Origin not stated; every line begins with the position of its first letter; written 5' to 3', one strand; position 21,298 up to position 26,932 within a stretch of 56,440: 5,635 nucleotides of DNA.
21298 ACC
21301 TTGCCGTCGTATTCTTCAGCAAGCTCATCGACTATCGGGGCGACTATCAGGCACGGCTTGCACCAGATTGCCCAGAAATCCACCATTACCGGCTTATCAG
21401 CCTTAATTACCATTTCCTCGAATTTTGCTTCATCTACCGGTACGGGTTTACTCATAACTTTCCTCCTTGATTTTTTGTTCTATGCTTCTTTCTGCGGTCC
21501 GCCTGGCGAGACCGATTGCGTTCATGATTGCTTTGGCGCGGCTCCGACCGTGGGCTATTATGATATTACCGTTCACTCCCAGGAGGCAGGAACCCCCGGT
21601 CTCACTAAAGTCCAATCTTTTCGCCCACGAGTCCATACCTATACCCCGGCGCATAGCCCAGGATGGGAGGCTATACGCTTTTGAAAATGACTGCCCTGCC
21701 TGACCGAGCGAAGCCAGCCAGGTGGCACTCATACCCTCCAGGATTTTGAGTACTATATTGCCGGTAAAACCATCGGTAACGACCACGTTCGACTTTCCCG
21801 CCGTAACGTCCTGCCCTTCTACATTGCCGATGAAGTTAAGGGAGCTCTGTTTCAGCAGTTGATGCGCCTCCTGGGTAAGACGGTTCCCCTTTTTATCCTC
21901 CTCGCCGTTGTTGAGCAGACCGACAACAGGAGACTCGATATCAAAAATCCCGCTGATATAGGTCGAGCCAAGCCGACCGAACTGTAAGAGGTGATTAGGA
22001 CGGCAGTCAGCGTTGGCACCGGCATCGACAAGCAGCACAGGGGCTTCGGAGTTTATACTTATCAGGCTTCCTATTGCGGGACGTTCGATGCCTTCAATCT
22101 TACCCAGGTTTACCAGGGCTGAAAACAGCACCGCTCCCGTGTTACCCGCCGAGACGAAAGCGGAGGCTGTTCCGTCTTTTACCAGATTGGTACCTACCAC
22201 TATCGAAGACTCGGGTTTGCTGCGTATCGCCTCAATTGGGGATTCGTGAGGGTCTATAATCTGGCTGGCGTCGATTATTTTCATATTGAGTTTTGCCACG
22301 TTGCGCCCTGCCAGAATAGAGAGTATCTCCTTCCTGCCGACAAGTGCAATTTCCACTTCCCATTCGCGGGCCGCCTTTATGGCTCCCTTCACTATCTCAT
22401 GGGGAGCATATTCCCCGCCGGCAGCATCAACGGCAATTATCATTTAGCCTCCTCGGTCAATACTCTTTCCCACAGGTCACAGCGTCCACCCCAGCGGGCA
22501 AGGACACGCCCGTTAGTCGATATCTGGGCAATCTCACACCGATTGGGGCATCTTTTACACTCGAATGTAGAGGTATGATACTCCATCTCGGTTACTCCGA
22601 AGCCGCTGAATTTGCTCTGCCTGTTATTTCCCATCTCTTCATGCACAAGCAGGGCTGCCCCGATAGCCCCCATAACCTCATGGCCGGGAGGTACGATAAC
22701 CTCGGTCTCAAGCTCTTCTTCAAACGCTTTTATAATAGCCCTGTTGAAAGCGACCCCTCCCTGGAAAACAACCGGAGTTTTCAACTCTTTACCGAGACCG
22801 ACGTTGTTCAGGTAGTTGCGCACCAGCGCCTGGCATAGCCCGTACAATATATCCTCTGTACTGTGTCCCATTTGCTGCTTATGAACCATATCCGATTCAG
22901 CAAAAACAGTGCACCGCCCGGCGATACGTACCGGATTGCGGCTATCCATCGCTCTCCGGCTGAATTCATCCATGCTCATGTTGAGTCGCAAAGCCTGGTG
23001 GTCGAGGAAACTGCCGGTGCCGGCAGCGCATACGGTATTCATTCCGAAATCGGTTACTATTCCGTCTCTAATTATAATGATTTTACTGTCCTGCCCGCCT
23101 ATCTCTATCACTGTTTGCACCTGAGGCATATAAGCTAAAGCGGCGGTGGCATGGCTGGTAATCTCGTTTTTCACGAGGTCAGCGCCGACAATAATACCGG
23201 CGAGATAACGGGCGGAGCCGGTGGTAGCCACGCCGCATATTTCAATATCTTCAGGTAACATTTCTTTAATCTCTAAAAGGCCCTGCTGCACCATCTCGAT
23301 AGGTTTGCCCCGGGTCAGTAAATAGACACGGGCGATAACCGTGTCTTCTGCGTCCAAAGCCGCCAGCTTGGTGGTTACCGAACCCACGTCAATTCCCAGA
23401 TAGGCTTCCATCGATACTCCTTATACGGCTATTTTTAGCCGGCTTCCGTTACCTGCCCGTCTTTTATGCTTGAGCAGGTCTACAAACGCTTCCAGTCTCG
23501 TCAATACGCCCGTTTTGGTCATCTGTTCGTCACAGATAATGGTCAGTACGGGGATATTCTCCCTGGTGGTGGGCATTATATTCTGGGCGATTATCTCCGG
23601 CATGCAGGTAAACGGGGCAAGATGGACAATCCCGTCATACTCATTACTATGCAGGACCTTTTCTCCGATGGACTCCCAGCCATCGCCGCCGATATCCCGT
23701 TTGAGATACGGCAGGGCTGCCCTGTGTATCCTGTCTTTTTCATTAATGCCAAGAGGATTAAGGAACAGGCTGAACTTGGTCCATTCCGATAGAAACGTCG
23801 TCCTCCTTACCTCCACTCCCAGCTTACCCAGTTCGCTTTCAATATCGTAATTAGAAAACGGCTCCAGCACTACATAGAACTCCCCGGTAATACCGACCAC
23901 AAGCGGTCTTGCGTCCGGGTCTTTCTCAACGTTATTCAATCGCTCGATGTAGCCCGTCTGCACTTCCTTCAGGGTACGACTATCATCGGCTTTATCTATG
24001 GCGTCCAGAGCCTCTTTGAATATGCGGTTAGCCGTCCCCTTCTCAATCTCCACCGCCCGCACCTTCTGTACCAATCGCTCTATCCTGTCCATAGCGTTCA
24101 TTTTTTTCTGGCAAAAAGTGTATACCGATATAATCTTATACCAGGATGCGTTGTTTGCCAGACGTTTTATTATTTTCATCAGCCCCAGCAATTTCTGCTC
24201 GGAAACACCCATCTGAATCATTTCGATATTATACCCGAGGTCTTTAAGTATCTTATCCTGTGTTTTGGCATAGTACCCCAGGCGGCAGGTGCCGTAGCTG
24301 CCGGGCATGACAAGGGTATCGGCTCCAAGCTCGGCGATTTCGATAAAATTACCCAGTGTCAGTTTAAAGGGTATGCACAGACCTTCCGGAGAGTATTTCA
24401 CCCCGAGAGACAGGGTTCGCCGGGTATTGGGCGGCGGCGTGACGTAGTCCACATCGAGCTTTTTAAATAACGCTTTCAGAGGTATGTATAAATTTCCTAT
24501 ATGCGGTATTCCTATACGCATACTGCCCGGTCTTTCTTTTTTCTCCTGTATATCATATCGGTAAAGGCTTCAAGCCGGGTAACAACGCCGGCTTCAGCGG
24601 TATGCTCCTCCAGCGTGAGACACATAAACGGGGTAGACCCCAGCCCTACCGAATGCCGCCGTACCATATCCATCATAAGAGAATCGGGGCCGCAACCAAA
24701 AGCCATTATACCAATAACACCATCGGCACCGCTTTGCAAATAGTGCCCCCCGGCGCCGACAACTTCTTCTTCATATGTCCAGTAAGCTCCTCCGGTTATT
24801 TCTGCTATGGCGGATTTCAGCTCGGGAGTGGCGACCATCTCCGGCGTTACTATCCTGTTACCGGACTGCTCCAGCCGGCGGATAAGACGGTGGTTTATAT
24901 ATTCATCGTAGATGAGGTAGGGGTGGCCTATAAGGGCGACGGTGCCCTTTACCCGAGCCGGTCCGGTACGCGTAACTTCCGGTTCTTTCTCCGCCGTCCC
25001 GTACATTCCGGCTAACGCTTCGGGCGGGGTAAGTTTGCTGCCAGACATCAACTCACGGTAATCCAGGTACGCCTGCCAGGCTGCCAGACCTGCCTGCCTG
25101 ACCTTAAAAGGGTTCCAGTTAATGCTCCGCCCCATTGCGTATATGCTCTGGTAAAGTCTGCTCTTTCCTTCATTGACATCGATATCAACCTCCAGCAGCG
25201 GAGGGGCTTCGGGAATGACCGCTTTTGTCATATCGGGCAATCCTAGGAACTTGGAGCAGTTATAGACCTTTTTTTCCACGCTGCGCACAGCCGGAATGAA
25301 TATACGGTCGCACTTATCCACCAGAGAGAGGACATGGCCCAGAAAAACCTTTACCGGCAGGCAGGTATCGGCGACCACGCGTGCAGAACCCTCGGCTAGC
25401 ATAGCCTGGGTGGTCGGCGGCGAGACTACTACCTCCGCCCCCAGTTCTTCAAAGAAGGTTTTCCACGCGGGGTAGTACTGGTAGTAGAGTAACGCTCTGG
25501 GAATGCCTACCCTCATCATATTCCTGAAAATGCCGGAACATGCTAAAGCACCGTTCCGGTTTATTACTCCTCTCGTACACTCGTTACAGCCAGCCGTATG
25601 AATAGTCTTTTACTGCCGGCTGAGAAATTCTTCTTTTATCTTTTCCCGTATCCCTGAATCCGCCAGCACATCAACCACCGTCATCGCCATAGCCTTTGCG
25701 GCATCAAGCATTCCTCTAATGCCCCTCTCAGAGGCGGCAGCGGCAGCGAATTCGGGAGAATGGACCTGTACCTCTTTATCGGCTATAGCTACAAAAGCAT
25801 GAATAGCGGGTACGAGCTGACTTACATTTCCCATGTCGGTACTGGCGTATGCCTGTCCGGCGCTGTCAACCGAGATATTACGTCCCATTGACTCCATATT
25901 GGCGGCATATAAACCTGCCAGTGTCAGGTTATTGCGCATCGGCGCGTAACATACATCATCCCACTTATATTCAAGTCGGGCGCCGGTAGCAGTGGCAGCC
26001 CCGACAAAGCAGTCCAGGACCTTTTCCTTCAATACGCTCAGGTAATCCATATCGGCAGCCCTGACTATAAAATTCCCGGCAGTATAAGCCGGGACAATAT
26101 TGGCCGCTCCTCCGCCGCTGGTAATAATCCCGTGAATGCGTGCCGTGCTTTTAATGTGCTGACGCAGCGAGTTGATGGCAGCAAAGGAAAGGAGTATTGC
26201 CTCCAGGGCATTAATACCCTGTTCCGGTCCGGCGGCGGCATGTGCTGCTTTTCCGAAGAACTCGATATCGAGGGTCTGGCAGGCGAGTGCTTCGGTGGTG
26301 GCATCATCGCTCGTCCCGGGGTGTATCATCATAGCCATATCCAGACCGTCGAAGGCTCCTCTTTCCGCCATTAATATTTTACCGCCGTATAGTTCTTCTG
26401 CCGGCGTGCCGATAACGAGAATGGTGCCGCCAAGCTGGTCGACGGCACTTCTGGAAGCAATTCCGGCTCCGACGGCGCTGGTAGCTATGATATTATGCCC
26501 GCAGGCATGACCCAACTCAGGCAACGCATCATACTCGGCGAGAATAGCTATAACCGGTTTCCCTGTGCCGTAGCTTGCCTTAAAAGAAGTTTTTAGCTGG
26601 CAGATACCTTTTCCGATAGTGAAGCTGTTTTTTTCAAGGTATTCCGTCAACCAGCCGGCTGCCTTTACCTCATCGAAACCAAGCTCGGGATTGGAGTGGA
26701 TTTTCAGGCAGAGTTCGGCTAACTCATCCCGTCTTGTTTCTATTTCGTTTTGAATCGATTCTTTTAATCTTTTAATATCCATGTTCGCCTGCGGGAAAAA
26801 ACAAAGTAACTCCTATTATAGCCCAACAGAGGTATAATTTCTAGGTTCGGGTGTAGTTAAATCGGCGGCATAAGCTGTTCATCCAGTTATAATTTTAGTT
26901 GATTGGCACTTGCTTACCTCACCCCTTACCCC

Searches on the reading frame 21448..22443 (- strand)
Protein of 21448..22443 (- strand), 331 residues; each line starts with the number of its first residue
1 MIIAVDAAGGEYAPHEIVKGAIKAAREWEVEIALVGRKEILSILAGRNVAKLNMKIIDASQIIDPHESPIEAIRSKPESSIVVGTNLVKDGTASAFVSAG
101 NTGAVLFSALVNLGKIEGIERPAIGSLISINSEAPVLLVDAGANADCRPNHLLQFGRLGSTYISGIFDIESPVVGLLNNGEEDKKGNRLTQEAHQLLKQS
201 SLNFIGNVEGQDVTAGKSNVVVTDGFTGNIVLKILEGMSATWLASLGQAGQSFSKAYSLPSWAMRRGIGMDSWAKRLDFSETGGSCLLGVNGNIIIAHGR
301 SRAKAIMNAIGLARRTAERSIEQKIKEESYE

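Call 30: search_protein_families(library=pfam, proteins=[window:21448-22443:-], max_evalue=1e-10)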
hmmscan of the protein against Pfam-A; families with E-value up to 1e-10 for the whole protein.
window:21448-22443:- (331 aa): 1 family
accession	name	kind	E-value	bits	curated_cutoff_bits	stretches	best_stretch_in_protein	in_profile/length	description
PF02504.20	FA_synthesis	-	1.3e-90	304.3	29.1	1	2-321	2-321/324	Fatty acid synthesis protein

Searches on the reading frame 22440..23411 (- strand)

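Call 30: search_protein_families(library=pfam, proteins=[window:22440-23411:-], max_evalue=1e-10)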
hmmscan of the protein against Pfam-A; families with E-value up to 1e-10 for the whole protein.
window:22440-23411:- (323 aa): 1 family
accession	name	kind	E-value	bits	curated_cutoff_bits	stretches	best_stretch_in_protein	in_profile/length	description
PF01869.26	BcrAD_BadFG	-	1.8e-51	175.7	31.5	1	5-255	1-270/271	BadF/BadG/BcrA/BcrD ATPase family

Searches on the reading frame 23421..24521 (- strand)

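Call 30: search_protein_families(library=pfam, proteins=[window:23421-24521:-], max_evalue=1e-10)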
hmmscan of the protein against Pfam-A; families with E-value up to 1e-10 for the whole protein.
window:23421-24521:- (366 aa): 1 family
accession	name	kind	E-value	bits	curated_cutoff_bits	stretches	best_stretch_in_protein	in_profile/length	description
PF09989.15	DUF2229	-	6.3e-13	49.3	29.4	1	3-238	2-212/218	CoA enzyme activase uncharacterised domain (DUF2229)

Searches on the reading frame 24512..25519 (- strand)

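Call 30: search_protein_families(library=pfam, proteins=[window:24512-25519:-], max_evalue=1e-10)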
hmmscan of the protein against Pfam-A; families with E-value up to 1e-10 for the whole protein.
window:24512-25519:- (335 aa): 1 family
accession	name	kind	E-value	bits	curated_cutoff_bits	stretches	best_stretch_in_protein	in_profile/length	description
PF09989.15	DUF2229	-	1.2e-51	175.9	29.4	1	3-229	1-218/218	CoA enzyme activase uncharacterised domain (DUF2229)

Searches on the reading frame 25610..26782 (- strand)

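Call 29: search_protein_families(library=ncbifam, proteins=[window:25610-26782:-], max_evalue=0.00001)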
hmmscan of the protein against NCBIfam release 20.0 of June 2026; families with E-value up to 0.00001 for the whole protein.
window:25610-26782:- (390 aa): 7 families
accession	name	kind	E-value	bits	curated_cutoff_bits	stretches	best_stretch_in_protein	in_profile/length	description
TIGR01891.1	amidohydrolases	subfamily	8.1e-66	222.6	153.75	1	26-349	6-360/366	amidohydrolase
NF040868.1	carboxypep_CpsA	equivalog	7.6e-15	54.5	500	1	8-298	2-318/391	carboxypeptidase CpsA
NF038260.1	ectoine_DoeB_2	equivalog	2.9e-09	36.3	550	1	24-345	11-358/378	N(2)-acetyl-L-2,4-diaminobutanoate deacetylase DoeB2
TIGR01910.1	DapE-ArgE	subfamily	3.5e-09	36.3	217.6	1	114-244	124-261/373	ArgE/DapE family deacylase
NF005602.0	PRK07338.1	equivalog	2.7e-07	29.5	357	1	145-259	181-295/409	hydrolase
NF004788.0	PRK06133.1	subfamily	1.6e-06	27.3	349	1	147-253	195-301/417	glutamate carboxypeptidase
NF006365.0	PRK08588.1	subfamily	2.5e-06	27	289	1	115-243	125-259/383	succinyl-diaminopimelate desuccinylase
